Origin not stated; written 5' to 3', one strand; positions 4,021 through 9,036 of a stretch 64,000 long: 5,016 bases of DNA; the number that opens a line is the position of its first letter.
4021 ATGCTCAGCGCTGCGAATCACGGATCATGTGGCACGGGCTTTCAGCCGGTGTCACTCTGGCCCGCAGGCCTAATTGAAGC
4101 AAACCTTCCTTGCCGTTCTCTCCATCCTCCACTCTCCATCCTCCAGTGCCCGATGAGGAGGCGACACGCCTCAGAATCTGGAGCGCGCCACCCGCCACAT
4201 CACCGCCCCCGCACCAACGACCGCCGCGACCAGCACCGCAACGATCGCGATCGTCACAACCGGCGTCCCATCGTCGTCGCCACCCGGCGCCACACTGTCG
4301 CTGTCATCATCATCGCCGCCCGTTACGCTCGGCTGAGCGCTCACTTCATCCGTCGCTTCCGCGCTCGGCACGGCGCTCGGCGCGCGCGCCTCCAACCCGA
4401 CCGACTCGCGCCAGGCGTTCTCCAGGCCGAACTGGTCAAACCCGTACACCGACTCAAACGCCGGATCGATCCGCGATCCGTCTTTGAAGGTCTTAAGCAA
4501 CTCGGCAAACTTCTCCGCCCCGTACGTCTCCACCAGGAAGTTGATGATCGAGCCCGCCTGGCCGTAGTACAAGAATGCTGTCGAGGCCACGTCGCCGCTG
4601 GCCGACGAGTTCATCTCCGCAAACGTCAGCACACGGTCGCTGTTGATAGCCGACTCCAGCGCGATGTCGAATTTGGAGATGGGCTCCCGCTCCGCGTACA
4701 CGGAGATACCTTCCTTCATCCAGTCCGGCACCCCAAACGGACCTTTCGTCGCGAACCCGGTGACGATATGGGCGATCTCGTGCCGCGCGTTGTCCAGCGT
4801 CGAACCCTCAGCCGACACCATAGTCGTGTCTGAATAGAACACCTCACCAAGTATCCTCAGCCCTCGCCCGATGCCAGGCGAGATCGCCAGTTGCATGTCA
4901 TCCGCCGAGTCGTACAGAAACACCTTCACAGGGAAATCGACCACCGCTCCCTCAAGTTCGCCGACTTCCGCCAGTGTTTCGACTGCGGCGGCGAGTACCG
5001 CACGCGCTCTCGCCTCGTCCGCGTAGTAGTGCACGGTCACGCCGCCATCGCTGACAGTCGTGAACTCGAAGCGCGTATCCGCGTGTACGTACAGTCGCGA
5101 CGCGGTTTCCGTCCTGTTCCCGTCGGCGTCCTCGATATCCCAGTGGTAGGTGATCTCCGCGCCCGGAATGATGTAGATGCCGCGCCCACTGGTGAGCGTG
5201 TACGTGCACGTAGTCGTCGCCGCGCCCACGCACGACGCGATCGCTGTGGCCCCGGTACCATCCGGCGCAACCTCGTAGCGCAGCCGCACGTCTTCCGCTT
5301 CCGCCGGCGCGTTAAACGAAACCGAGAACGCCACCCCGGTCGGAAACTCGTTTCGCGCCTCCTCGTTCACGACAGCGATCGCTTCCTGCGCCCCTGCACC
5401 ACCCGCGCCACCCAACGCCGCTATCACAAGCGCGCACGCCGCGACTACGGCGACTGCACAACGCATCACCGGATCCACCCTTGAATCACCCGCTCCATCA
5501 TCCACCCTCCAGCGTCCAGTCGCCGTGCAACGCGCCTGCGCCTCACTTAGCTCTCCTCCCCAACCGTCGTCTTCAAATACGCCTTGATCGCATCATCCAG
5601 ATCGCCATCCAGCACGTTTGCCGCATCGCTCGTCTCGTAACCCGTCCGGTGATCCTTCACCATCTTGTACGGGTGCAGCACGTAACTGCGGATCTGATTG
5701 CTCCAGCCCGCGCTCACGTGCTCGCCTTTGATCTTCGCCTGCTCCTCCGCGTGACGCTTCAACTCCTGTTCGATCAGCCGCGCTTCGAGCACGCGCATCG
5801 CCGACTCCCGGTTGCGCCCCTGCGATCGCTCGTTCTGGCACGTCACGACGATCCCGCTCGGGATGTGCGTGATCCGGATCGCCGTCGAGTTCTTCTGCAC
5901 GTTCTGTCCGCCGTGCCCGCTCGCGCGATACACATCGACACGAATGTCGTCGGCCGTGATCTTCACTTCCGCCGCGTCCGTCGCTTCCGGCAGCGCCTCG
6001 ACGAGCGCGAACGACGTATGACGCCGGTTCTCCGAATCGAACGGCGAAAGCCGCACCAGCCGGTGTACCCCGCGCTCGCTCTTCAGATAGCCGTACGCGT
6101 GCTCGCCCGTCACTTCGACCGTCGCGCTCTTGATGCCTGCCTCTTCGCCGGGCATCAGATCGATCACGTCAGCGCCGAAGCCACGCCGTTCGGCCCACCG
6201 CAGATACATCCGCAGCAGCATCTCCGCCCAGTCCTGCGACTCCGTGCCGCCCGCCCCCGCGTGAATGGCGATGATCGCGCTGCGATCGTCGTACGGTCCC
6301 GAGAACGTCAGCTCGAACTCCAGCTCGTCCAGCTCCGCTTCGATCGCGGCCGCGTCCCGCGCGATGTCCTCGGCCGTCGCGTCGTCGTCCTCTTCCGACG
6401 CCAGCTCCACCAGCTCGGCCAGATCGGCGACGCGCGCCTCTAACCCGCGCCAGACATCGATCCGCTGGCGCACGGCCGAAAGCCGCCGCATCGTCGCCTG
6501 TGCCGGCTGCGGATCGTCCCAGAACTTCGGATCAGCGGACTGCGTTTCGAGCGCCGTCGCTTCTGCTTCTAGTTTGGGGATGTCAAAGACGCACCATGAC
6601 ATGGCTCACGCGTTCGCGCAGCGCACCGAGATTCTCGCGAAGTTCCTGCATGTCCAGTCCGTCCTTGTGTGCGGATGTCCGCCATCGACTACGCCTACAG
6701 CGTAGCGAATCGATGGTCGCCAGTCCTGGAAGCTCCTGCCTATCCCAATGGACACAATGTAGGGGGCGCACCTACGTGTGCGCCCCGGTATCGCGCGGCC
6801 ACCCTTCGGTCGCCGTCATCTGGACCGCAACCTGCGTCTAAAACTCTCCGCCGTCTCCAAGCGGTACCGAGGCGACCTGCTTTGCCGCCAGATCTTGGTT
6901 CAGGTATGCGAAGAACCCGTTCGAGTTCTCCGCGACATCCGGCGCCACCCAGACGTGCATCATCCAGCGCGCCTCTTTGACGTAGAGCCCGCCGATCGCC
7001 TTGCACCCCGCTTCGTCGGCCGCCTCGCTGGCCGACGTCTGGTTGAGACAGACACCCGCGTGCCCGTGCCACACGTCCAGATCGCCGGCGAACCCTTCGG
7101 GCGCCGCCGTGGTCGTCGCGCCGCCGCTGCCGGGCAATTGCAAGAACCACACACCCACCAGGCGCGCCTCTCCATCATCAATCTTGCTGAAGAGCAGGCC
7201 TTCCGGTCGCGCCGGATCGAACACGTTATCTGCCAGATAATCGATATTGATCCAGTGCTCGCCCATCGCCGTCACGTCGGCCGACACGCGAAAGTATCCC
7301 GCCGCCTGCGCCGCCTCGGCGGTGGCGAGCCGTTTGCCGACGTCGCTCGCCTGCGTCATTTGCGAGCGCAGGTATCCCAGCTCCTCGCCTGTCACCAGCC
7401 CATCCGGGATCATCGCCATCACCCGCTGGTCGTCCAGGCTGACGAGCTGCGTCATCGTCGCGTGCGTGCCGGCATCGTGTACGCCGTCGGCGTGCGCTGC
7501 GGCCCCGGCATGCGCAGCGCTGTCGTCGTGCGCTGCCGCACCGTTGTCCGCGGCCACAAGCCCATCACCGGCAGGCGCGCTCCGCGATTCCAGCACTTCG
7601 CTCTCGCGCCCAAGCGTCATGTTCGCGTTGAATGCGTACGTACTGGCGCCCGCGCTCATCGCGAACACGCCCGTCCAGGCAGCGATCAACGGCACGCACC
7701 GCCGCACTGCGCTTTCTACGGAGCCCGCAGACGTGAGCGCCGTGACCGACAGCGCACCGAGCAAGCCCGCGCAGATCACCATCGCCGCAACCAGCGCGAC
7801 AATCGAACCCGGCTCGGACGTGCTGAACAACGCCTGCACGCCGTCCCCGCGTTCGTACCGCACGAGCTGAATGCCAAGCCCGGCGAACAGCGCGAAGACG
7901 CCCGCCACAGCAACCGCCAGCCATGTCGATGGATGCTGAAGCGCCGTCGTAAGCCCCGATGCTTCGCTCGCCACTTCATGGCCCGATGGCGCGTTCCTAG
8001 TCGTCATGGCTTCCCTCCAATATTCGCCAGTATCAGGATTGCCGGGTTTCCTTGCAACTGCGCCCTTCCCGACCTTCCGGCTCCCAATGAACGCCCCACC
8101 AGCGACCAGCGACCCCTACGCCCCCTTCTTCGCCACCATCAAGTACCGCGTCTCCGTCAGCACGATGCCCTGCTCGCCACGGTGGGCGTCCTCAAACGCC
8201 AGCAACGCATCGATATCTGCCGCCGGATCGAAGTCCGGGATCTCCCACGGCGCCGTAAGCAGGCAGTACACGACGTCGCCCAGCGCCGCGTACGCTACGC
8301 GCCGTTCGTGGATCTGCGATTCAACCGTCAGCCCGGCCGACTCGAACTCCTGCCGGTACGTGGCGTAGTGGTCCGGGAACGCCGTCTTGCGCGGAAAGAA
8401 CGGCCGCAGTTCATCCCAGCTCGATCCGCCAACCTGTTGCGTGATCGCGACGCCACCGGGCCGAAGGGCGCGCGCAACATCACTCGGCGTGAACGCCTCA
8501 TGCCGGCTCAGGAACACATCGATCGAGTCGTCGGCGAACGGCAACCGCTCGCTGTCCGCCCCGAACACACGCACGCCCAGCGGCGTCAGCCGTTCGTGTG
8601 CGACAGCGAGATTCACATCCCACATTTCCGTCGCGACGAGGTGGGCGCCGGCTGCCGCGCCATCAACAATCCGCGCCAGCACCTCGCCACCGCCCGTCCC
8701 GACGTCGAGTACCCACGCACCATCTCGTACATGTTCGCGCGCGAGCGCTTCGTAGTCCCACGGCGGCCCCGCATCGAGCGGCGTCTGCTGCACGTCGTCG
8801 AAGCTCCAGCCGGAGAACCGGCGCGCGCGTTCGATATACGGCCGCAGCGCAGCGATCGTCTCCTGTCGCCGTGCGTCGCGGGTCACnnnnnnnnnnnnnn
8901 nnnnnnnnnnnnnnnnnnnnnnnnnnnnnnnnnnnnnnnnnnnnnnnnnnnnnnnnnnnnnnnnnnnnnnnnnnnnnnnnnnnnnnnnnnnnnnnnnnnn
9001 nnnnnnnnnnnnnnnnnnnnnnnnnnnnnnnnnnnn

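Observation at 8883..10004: Endonuclease V fused in-frame to an inorganic-pyrophosphatase-like domain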

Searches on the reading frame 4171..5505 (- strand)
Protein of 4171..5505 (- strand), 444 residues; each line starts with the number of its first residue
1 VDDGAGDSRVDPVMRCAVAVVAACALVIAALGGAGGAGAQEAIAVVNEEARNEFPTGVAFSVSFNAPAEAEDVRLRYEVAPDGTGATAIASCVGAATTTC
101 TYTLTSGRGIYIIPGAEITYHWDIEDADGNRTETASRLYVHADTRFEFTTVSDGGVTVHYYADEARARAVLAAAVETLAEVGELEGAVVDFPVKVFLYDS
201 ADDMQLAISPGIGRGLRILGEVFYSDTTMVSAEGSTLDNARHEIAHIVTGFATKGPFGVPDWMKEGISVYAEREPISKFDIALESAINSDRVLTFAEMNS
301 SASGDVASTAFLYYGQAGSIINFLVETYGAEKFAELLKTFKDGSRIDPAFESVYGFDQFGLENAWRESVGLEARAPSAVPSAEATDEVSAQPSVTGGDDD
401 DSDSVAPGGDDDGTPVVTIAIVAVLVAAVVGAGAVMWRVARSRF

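Call 53: search_protein_families(library=pfam, proteins=[window:4171-5505:-], max_evalue=0.001)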
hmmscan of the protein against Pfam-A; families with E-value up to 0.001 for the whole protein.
window:4171-5505:- (444 aa): 1 family
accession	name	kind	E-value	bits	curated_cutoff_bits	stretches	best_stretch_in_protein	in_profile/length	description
PF13485.12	Peptidase_MA_2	-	7.8e-33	114.4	32.4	1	174-369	2-199/201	Peptidase MA superfamily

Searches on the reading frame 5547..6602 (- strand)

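Call 53: search_protein_families(library=pfam, proteins=[window:5547-6602:-], max_evalue=0.001)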
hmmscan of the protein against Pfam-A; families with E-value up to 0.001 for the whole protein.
window:5547-6602:- (351 aa): 3 families
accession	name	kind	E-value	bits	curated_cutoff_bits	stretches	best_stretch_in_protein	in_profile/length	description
PF03462.23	PCRF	-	2e-57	194.6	24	1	12-201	2-194/194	PCRF domain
PF00472.26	RF-1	-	6.4e-39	132.9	35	1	211-319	3-116/116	RF-1 domain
PF16326.10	ABC_tran_CTD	-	0.00022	21.8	32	1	7-49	16-58/69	ABC transporter C-terminal domain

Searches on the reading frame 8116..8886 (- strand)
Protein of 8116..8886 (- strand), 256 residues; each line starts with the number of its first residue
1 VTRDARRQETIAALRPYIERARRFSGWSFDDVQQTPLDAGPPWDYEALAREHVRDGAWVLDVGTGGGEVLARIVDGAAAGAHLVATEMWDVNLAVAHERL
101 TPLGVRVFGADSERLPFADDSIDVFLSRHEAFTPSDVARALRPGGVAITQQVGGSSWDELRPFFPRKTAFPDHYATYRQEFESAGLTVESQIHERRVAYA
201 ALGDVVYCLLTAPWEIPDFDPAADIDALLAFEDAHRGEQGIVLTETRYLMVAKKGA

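Call 4: search_protein_families(library=pfam, proteins=[window:8116-8886:-], max_evalue=1)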
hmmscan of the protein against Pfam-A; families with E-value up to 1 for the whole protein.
window:8116-8886:- (256 aa): 6 families
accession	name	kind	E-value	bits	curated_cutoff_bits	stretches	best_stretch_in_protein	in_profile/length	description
PF08241.18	Methyltransf_11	-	1.8e-09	38.5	21.2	1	60-142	1-88/95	Methyltransferase domain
PF13649.12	Methyltransf_25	-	2.3e-09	38.2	27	1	59-145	1-97/97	Methyltransferase domain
PF13847.12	Methyltransf_31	-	0.00024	21.3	27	1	55-149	3-109/145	Methyltransferase domain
PF01209.24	Ubie_methyltran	-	0.00055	19.8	20.1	1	48-125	40-120/233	ubiE/COQ5 methyltransferase family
PF13489.12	Methyltransf_23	-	0.012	15.7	27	1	54-153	21-120/164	Methyltransferase domain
PF07021.18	MetW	-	0.077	13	21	1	49-83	7-41/193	Methionine biosynthesis protein MetW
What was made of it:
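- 8116..8886 (-): Class I SAM-dependent methyltransferase (256 aa), the co-operonic partner. Pfam Methyltransf_11 and Methyltransf_25, E about 2e-9 (call 4).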

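Call 5: search_protein_families(library=ncbifam, proteins=[window:8116-8886:-], max_evalue=1)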
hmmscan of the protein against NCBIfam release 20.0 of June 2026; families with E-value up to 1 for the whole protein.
window:8116-8886:- (256 aa): 23 families
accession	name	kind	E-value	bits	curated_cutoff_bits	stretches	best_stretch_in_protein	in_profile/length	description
NF001240.0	PRK00216.1-1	equivalog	5.2e-07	29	378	1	43-125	51-137/251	bifunctional demethylmenaquinone methyltransferase/2-methoxy-6-polyprenyl-1,4-benzoquinol methylase UbiE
NF045667.1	MTase_DVU1556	equivalog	3.6e-06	26.6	155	1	47-126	14-89/213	DVU_1556 family methyltransferase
NF001241.0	PRK00216.1-2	equivalog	0.0001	22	327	1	43-124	39-115/231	demethylmenaquinone methyltransferase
NF000468.1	Erm37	exception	0.00012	22.2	350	1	43-116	20-90/179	23S rRNA (adenine(2058)-N(6))-methyltransferase Erm(37)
NF001242.0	PRK00216.1-3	equivalog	0.00015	21.2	351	1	53-125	68-144/258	bifunctional demethylmenaquinone methyltransferase/2-methoxy-6-polyprenyl-1,4-benzoquinol methylase UbiE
TIGR01934.1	MenG_MenH_UbiE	subfamily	0.00017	20.9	158.35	1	43-125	27-110/223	ubiquinone/menaquinone biosynthesis methyltransferase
NF008300.0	PRK11088.1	equivalog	0.00018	21.1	303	1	48-160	78-190/272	23S rRNA (guanine(745)-N(1))-methyltransferase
NF041537.1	ArsM_AhpD_UU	exception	0.00039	19.3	510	1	52-129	73-153/345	arsenite methyltransferase/AhpD domain selenoprotein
TIGR02072.1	BioC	equivalog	0.00054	19.8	184.95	1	57-167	36-150/244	malonyl-ACP O-methyltransferase BioC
NF011527.0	PRK14968.1-1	equivalog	0.00064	19.5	242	1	49-125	28-97/192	putative methyltransferase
NF043040.1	corrin_prot_MT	hypoth_equivalog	0.00091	18.7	180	1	45-102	31-85/216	corrinoid protein-associated methyltransferase CpaM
NF052510.1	methyltran_MpqE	exception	0.0012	18.3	335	1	43-145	34-147/234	methyl-plastoquinone biosynthesis methyltransferase MpqE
NF000058.2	Erm41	exception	0.0016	18.3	350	1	42-112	18-85/173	23S rRNA (adenine(2058)-N(6))-methyltransferase Erm(41)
NF001244.0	PRK00216.1-5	equivalog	0.003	16.9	216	1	43-124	36-121/236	bifunctional demethylmenaquinone methyltransferase/2-methoxy-6-polyprenyl-1,4-benzoquinol methylase UbiE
NF045823.1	PthPhpthDimycoMt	equivalog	0.0036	16.5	300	1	59-147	70-164/256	phthiotriol/phenolphthiotriol dimycocerosates methyltransferase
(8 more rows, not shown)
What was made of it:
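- Closest known: Bacterial endonuclease V. Same: All catalytic and wedge residues are present, and the protein passes the NCBIfam equivalog cut-off (call 5).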

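Call 51: search_solved_structures(query=window:8116-8886:-, max_evalue=0.001)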
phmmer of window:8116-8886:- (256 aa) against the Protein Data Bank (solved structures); distinct sequences matched with E-value up to 0.001: 3.
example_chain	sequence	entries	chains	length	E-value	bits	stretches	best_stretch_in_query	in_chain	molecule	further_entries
6f5z_A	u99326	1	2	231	5.8e-06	29.1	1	24-191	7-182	24-sterol C-methyltransferase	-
1p91_A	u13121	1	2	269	2.6e-05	26.9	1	46-164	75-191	Ribosomal RNA large subunit methyltransferase A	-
1xxl_A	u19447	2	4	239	0.00015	24.4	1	58-177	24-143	YcgJ protein | ycgJ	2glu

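Call 59: search_protein_families(library=padloc, proteins=[window:8116-8886:-], max_evalue=0.01)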
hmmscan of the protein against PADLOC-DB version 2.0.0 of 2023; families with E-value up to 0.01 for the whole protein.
window:8116-8886:- (256 aa): 1 family
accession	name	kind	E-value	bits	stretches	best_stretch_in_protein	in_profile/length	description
PDLC04134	mad2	-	3.4e-07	27.5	1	12-166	252-415/492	mads_2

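Call 71: search_solved_structures(query=A4, max_evalue=0.0001)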
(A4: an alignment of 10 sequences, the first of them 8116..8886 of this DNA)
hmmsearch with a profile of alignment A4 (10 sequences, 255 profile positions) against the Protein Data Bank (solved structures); distinct sequences matched with E-value up to 0.0001: 7.
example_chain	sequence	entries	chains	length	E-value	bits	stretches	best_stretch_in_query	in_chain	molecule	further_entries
1p91_A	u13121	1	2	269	1.9e-09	40.6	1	48-179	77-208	Ribosomal RNA large subunit methyltransferase A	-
3bus_A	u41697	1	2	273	2.9e-07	33.5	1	27-146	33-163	Methyltransferase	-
6f5z_A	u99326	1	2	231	4.8e-07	32.8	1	24-189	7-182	24-sterol C-methyltransferase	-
6uv6_A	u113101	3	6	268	7.7e-07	32.1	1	47-188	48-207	D-glucose O-methyltransferase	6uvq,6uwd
8zc8_A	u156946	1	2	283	1.3e-05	28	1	51-147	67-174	MitM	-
21zq_A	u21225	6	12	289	1.4e-05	28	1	51-147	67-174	MitM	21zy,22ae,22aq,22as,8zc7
1vl5_A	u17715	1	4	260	1.6e-05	27.8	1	55-199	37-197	unknown conserved protein BH2331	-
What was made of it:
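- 8116..8886 (-): The best solved relative by profile is RlmA (1p91, E 1.9e-9), which is weak and generic (call 71).
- Tried and rejected: Only generic class I similarity; the best match is RlmA at E 1.9e-9 (calls 51, 71).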
